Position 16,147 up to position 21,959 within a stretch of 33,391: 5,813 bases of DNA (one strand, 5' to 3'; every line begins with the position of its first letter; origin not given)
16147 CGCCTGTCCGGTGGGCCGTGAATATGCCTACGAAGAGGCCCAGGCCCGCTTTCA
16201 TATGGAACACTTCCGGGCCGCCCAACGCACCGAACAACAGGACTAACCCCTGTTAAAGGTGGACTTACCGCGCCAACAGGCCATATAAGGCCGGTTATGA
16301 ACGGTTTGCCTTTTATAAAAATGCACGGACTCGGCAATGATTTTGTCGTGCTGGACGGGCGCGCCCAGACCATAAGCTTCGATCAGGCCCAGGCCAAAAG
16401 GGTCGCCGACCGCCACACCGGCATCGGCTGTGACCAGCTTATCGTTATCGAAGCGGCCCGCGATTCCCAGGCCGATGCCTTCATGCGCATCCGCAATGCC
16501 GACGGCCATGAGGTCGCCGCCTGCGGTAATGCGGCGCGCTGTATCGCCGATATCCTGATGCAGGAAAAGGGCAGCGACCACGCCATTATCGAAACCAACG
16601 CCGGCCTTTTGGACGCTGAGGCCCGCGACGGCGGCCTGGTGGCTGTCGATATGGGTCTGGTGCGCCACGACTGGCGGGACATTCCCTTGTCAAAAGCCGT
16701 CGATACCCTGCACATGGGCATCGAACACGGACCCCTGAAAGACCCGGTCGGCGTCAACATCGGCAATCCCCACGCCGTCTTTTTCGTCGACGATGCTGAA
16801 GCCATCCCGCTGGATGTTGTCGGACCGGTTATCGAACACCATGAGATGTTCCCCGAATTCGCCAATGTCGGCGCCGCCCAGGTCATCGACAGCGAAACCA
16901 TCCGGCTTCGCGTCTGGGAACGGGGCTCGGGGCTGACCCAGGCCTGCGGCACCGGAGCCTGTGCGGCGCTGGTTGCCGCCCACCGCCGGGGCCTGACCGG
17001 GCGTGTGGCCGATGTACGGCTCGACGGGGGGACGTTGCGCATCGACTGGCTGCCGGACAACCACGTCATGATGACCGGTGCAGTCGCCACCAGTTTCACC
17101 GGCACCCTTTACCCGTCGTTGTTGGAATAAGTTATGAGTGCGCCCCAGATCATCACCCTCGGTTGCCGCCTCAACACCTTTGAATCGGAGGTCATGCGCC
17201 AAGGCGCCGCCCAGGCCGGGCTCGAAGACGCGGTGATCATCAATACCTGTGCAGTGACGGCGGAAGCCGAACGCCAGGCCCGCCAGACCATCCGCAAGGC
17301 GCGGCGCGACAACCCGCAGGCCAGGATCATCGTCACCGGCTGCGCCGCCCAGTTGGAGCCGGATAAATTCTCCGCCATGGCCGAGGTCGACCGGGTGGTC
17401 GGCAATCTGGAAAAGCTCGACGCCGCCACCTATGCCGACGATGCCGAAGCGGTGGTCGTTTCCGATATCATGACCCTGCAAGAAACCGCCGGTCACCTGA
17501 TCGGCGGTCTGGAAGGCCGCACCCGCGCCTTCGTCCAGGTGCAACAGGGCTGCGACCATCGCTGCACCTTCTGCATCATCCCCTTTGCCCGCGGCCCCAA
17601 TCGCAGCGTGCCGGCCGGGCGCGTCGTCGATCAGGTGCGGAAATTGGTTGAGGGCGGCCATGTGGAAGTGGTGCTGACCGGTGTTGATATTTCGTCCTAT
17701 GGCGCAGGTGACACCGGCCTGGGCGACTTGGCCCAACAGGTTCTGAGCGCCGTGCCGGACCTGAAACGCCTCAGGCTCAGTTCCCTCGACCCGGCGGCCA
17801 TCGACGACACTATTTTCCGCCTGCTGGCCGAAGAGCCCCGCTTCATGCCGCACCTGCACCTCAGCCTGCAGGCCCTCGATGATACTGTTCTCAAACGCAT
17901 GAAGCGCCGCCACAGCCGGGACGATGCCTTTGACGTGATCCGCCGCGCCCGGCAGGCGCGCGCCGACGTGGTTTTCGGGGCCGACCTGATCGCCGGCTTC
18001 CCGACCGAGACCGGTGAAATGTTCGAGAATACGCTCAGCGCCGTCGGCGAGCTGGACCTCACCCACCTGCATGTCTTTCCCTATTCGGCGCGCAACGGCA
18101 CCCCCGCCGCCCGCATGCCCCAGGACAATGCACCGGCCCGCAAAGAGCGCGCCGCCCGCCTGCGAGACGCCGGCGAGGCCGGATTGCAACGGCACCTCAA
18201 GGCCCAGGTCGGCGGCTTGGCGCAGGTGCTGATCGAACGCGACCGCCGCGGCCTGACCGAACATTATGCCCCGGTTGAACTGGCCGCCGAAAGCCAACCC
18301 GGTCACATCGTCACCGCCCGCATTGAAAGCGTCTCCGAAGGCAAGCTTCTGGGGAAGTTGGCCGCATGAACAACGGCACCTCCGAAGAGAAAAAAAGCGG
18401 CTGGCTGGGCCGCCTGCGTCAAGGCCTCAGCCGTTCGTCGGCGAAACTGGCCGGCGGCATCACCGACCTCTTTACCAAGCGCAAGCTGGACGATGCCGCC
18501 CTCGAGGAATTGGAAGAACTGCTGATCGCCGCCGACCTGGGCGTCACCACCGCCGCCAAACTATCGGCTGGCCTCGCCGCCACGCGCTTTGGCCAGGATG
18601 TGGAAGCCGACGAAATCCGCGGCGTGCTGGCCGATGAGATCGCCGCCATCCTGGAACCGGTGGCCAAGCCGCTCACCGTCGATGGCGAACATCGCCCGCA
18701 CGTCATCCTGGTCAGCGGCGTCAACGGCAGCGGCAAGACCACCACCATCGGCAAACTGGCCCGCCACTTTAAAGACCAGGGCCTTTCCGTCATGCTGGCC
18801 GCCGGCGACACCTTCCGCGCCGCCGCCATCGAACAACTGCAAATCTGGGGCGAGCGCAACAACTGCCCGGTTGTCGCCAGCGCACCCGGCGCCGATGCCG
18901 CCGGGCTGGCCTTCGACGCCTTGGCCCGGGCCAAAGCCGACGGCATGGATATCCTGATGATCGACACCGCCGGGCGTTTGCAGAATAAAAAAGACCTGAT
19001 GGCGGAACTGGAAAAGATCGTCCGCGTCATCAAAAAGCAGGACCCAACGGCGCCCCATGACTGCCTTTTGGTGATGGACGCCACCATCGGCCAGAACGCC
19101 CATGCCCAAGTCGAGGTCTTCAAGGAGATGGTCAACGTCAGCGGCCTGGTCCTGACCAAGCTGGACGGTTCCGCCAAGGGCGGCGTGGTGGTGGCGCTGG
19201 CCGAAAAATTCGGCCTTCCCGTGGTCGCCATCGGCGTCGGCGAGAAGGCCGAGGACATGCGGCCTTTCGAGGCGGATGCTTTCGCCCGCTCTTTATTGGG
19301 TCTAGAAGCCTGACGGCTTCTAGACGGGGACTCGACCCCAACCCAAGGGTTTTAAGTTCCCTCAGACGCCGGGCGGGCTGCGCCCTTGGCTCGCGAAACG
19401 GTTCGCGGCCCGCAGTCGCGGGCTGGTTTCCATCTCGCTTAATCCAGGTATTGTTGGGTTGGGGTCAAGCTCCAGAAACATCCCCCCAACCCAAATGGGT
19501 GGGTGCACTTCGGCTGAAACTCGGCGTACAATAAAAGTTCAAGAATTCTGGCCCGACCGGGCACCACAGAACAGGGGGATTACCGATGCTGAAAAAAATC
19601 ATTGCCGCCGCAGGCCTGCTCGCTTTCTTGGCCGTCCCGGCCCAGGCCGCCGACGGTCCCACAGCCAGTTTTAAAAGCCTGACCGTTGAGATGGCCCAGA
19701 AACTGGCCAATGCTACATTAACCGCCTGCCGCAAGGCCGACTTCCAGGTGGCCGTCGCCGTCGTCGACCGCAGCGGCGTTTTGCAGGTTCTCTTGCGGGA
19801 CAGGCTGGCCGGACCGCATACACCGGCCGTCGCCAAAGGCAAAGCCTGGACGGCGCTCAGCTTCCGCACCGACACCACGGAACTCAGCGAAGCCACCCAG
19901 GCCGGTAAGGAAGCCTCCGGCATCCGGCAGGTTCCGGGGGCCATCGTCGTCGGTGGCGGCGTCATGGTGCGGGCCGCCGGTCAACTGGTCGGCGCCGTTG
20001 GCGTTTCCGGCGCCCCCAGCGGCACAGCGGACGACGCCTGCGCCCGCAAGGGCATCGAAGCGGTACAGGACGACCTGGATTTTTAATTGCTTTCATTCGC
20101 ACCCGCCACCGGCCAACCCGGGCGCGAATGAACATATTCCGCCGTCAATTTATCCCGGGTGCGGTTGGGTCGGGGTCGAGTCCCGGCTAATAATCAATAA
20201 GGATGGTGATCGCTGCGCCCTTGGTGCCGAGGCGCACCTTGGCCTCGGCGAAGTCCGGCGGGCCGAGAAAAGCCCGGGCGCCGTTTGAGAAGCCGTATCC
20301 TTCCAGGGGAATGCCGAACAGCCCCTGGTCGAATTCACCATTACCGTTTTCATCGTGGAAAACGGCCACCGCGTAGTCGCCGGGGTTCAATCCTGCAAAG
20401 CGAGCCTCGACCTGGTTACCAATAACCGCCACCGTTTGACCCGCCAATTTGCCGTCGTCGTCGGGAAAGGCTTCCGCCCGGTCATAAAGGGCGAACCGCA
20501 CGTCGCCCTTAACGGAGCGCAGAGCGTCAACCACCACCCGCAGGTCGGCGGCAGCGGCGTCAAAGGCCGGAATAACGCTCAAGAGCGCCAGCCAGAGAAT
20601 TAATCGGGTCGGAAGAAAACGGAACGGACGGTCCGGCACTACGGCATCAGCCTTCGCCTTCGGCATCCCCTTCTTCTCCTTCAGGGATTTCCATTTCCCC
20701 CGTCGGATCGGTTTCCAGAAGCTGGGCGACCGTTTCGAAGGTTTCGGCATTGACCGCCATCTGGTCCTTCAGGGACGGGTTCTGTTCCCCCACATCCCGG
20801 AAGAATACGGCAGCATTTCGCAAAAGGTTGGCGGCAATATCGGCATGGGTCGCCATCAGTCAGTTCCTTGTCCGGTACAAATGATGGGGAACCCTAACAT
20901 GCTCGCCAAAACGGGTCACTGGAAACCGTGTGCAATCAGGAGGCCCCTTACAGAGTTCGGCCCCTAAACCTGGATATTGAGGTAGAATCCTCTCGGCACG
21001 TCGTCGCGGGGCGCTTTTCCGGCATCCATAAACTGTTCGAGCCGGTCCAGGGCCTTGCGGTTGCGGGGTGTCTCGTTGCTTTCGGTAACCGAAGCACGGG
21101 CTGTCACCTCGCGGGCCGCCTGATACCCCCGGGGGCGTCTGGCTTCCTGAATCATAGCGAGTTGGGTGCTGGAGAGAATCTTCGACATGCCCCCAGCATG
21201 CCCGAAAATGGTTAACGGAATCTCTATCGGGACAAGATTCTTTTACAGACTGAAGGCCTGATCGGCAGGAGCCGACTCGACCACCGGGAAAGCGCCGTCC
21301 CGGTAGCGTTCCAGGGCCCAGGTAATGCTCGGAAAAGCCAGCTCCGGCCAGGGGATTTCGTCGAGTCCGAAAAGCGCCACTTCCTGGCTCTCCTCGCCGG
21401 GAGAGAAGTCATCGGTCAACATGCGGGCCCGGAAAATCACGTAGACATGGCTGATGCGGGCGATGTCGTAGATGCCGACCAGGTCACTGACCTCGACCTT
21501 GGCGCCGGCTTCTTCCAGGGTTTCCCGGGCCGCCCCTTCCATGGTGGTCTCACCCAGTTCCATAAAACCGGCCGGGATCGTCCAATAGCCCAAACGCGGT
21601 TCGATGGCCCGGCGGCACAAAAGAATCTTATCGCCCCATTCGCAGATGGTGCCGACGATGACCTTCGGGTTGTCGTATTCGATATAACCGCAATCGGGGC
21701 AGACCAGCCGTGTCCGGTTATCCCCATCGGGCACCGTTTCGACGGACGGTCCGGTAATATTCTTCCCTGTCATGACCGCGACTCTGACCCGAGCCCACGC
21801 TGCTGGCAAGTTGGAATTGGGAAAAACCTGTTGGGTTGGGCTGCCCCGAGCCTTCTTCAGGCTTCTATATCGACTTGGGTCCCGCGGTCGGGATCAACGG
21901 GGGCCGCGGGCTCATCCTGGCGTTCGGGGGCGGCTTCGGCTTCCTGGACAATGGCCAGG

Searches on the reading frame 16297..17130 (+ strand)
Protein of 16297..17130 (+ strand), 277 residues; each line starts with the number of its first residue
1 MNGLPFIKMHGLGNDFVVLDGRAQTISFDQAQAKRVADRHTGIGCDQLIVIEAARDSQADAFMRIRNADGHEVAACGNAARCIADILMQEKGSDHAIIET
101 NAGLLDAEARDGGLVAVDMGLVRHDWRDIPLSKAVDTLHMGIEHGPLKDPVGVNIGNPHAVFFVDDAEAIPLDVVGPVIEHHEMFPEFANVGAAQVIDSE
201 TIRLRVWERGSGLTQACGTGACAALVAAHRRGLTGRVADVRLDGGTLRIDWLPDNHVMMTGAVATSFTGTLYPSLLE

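Call 62: search_protein_families(library=pfam, proteins=[window:16297-17130:+], max_evalue=0.00001)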
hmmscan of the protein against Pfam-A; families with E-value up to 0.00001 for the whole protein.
window:16297-17130:+ (277 aa): 1 family
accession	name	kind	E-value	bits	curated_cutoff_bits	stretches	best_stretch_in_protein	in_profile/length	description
PF01678.24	DAP_epimerase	-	3.4e-54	182.5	34.7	2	153-263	3-118/121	Diaminopimelate epimerase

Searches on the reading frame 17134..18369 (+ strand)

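Call 63: search_protein_families(library=pfam, proteins=[window:17134-18369:+], max_evalue=0.00001)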
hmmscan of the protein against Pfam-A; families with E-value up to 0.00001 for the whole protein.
window:17134-18369:+ (411 aa): 2 families
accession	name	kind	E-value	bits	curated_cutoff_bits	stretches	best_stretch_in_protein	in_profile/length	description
PF04055.27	Radical_SAM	-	1.5e-24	87.5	29.5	1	135-302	2-164/166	Radical SAM superfamily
PF00919.26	UPF0004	-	6.4e-19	68.2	27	1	6-90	4-98/98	Uncharacterized protein family UPF0004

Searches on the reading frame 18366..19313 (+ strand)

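Call 63: search_protein_families(library=pfam, proteins=[window:18366-19313:+], max_evalue=0.00001)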
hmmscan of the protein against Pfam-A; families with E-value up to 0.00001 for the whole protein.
window:18366-19313:+ (315 aa): 6 families
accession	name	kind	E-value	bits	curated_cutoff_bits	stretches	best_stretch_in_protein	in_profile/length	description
PF00448.28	SRP54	-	3.8e-72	242.5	22.7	1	111-312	1-196/196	SRP54-type protein, GTPase domain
PF02881.24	SRP54_N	-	2.4e-10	40.9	22.4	1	29-92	2-75/75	SRP54-type protein, helical bundle domain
PF13207.12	AAA_17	-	5e-07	30.5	27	0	118-219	2-96/136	AAA domain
PF13191.12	AAA_16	-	1.5e-06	29.3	32.6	1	105-227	18-133/167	AAA ATPase domain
PF13604.12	AAA_30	-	7.4e-06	26.3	27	0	112-208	19-103/191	AAA domain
PF06414.18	Zeta_toxin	-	7.8e-06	25.9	22.3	0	105-213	11-115/199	Zeta toxin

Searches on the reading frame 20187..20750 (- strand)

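Call 63: search_protein_families(library=pfam, proteins=[window:20187-20750:-], max_evalue=0.00001)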
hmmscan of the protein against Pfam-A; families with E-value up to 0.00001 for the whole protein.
window:20187-20750:- (187 aa): 1 family
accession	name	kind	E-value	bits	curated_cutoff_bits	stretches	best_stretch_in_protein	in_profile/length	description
PF09912.14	DUF2141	-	8.4e-33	113.1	24.4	1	72-179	1-109/112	Uncharacterized protein conserved in bacteria (DUF2141)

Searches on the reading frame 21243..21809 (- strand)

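Call 63: search_protein_families(library=pfam, proteins=[window:21243-21809:-], max_evalue=0.00001)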
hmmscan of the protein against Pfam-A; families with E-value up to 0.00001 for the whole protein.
window:21243-21809:- (188 aa): 2 families
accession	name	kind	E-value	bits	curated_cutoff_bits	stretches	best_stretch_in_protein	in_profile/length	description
PF00293.34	NUDIX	-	6.5e-15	55.8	21.1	1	58-154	13-119/134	NUDIX domain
PF14803.11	Zn_ribbon_Nudix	-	1.9e-08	34.5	25.6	1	23-45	11-33/34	Nudix N-terminal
